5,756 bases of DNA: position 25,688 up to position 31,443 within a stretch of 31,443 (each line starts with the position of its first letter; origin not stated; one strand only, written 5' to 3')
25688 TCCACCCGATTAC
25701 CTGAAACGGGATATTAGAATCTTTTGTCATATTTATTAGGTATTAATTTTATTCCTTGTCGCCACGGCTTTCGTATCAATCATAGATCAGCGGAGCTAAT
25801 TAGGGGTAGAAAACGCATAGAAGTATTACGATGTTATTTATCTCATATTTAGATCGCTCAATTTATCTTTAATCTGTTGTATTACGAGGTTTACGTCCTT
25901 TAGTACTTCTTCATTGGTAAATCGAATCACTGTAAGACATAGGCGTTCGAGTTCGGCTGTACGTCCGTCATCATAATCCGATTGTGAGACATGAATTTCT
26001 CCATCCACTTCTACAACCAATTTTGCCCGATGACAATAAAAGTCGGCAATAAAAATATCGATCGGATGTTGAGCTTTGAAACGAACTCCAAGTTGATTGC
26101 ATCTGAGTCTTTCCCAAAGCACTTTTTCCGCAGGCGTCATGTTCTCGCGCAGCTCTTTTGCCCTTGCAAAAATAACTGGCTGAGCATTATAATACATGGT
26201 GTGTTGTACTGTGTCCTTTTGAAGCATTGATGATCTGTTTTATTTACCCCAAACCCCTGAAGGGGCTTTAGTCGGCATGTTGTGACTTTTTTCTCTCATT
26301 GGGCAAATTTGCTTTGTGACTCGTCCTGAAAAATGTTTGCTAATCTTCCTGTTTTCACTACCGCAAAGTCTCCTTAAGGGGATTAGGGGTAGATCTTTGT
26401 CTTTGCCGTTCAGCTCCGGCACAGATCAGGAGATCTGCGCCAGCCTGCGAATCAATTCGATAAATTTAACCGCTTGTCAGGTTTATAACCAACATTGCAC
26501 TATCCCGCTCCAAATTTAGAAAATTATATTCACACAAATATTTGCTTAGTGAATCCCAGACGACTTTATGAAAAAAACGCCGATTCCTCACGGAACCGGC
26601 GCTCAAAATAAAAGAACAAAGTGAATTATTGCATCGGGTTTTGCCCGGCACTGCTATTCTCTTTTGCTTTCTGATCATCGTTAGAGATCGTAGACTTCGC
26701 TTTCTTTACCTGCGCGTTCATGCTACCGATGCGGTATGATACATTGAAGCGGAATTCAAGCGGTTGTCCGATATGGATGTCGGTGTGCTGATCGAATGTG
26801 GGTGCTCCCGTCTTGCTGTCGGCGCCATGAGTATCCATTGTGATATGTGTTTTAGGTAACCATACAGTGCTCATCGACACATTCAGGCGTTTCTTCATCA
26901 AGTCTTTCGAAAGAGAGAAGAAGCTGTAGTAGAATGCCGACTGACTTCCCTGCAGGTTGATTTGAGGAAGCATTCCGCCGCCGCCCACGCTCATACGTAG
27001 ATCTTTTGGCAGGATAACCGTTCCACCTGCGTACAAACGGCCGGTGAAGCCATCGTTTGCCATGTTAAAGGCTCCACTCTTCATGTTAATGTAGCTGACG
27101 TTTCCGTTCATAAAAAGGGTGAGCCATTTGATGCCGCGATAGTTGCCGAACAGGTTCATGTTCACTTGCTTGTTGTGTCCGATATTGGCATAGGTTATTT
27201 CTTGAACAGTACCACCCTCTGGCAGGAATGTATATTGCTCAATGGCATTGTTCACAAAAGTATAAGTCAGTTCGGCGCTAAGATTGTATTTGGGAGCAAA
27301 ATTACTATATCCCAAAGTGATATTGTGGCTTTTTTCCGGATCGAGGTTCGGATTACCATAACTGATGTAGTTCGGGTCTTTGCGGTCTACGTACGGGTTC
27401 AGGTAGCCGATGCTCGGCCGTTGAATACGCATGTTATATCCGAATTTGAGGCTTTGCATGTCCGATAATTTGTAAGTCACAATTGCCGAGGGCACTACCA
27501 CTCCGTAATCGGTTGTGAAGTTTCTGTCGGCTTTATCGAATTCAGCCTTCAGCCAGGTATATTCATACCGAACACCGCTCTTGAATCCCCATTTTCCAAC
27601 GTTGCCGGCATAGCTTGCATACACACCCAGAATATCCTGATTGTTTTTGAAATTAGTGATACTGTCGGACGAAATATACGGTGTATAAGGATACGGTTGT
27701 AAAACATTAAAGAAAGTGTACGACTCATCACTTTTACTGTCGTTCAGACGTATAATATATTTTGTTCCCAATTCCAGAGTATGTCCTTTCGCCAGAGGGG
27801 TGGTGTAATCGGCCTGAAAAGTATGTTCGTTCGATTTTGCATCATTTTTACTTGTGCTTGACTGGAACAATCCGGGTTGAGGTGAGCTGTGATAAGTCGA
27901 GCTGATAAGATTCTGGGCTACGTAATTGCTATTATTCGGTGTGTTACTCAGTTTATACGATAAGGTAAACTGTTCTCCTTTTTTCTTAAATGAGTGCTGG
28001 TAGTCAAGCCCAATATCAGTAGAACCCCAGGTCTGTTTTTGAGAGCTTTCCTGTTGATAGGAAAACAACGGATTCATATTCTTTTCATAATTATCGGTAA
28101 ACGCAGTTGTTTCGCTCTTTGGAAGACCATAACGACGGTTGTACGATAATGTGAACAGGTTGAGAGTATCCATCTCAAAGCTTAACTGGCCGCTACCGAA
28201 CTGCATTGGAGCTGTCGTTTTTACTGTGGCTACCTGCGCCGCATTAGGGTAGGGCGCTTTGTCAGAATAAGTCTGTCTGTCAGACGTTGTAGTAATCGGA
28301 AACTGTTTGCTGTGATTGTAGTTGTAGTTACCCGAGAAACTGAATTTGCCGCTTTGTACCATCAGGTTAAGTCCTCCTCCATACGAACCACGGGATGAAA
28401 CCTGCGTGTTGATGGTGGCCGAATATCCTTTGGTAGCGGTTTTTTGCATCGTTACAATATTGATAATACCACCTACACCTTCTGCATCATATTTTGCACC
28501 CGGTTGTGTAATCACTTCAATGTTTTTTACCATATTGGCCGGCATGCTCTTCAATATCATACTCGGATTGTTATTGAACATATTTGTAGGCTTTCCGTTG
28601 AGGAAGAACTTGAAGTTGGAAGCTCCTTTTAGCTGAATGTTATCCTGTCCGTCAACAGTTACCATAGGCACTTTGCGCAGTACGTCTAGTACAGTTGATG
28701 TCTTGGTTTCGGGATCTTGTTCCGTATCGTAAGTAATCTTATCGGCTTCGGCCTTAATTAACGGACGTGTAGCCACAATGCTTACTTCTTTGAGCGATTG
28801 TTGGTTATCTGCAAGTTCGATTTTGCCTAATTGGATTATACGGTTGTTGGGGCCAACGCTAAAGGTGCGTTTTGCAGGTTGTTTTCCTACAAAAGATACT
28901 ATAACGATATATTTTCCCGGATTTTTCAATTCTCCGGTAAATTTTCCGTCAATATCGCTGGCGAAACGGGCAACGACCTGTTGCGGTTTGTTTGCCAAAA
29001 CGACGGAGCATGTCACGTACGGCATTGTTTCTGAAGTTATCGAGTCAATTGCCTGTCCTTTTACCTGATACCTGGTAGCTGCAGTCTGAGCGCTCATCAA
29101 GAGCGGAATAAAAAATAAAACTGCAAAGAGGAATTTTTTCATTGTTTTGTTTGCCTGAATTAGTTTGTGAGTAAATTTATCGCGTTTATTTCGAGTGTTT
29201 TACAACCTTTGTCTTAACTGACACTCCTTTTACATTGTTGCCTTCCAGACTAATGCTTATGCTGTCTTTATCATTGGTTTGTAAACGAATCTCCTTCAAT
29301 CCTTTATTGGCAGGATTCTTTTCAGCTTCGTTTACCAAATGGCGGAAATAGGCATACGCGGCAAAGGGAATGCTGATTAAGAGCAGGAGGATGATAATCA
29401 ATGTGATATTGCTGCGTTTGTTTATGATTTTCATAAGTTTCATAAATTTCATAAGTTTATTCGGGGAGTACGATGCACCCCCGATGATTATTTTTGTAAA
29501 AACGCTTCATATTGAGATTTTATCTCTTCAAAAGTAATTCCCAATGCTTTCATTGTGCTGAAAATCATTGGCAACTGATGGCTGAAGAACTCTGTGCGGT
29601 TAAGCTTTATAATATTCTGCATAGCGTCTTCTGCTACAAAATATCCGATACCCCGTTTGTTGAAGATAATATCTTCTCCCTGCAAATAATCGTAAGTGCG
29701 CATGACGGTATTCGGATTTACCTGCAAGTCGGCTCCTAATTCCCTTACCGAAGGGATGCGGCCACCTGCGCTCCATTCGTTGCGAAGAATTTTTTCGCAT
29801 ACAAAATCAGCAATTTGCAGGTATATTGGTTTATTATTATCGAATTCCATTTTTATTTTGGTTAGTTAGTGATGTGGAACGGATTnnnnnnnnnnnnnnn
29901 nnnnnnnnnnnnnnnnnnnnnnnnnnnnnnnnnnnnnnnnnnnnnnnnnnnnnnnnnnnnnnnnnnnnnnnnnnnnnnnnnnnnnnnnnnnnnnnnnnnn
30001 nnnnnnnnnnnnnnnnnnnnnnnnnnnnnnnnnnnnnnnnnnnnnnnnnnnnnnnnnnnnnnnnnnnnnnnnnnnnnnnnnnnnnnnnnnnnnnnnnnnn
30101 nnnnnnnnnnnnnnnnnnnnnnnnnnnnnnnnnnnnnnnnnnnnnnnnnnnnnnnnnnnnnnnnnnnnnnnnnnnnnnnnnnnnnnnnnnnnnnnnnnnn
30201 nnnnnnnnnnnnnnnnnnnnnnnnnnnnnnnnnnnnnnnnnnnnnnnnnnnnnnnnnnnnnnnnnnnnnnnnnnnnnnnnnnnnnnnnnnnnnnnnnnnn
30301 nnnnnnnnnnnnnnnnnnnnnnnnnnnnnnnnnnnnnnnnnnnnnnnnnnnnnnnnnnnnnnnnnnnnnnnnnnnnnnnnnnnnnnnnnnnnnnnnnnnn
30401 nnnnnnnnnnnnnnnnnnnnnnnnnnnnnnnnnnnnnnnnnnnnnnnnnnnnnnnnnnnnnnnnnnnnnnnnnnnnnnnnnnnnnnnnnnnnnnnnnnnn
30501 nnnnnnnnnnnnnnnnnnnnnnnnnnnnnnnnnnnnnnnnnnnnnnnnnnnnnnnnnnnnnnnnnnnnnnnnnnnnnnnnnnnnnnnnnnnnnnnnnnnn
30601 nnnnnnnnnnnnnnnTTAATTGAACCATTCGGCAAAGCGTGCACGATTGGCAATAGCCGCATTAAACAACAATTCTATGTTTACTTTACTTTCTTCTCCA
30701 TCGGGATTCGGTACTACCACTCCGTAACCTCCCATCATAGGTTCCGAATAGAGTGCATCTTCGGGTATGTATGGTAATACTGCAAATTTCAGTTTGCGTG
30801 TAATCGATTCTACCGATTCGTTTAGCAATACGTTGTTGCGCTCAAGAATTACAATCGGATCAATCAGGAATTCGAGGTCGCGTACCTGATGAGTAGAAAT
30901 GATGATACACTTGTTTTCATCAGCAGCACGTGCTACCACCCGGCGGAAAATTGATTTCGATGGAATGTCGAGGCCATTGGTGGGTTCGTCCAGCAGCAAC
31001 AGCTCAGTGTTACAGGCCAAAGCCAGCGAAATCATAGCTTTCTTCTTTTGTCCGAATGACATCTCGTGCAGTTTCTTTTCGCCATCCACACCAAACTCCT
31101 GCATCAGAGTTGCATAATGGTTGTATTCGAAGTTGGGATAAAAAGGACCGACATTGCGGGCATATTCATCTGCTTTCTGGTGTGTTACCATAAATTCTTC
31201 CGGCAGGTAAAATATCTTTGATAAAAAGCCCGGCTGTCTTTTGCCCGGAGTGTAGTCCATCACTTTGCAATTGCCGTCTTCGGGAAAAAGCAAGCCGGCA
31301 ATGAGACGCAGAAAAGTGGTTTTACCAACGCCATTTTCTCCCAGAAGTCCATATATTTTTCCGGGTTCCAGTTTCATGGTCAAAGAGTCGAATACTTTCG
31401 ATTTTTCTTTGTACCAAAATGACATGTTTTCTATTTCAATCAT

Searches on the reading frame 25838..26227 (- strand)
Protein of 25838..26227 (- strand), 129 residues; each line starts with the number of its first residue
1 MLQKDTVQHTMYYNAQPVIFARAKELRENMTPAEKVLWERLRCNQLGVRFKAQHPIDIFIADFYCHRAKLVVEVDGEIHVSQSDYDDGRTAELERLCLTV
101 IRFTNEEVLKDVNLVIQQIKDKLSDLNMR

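Call 82: search_protein_families(library=pfam, proteins=[window:25838-26227:-], max_evalue=0.01)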
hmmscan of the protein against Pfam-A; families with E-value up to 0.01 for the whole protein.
window:25838-26227:- (129 aa): 2 families
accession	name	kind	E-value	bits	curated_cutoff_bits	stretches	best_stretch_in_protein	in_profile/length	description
PF04480.18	DUF559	-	2.6e-33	114.6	20.6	1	21-123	5-108/109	Protein of unknown function (DUF559)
PF18741.7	MTES_1575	-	0.00018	21.9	38.2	1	52-123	23-96/96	REase_MTES_1575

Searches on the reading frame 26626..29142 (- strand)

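Call 28: search_protein_families(library=pfam, proteins=[window:26626-29142:-], max_evalue=0.00001)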
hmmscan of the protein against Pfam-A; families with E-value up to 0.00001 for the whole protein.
window:26626-29142:- (838 aa): 5 families
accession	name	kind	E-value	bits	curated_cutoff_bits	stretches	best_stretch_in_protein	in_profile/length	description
PF14905.12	OMP_b-brl_3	-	1.7e-85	288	27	1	383-758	1-369/408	Outer membrane protein beta-barrel family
PF00593.30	TonB_dep_Rec_b-barrel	-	3.9e-20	73.6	27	1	335-698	27-357/436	TonB dependent receptor-like, beta-barrel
PF07715.20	Plug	-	3e-09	37.8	23.9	1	138-226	12-107/107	TonB-dependent Receptor Plug Domain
PF13715.12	CarbopepD_reg_2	-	1.1e-06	29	32.2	1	27-121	1-87/88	CarboxypepD_reg-like domain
PF13620.12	CarboxypepD_reg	-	5.9e-06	27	32.3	0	27-99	2-72/82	Carboxypeptidase regulatory-like domain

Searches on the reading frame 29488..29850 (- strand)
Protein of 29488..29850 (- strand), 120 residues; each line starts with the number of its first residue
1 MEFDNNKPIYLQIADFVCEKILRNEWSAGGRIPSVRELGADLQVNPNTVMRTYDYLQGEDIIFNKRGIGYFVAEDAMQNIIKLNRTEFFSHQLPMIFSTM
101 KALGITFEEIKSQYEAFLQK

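Call 82: search_protein_families(library=pfam, proteins=[window:29488-29850:-], max_evalue=0.01)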
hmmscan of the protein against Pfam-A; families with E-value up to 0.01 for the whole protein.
window:29488-29850:- (120 aa): 1 family
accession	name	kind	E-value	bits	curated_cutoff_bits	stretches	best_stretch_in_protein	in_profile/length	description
PF00392.27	GntR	-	4.7e-11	42.6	27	1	10-72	2-64/64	Bacterial regulatory proteins, gntR family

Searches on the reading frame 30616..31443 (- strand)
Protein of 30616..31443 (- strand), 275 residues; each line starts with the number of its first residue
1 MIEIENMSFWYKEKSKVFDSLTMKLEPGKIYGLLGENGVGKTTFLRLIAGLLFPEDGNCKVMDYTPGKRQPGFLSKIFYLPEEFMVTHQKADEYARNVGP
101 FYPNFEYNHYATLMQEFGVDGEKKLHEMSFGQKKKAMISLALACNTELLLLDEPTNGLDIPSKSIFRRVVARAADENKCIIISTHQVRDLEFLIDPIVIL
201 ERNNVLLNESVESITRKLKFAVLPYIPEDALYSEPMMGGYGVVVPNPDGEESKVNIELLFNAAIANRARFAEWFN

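Call 82: search_protein_families(library=pfam, proteins=[window:30616-31443:-], max_evalue=0.01)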
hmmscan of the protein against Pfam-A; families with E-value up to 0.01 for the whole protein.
window:30616-31443:- (275 aa): 5 families
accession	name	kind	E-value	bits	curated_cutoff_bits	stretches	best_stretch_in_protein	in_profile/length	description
PF00005.33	ABC_tran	-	1.1e-21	78.3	25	1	19-156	2-137/137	ABC transporter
PF13304.12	AAA_21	-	1.3e-12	48.9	27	1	120-186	230-299/304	AAA domain, putative AbiEii toxin, Type IV TA system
PF13175.12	AAA_15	-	0.00027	21.1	32.1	0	104-185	277-369/374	AAA ATPase domain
PF02463.25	SMC_N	-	0.00064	19.6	40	0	106-186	119-199/220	RecF/RecN/SMC N terminal domain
PF13476.12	AAA_23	-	0.0083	17.2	27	0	18-55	10-46/201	AAA domain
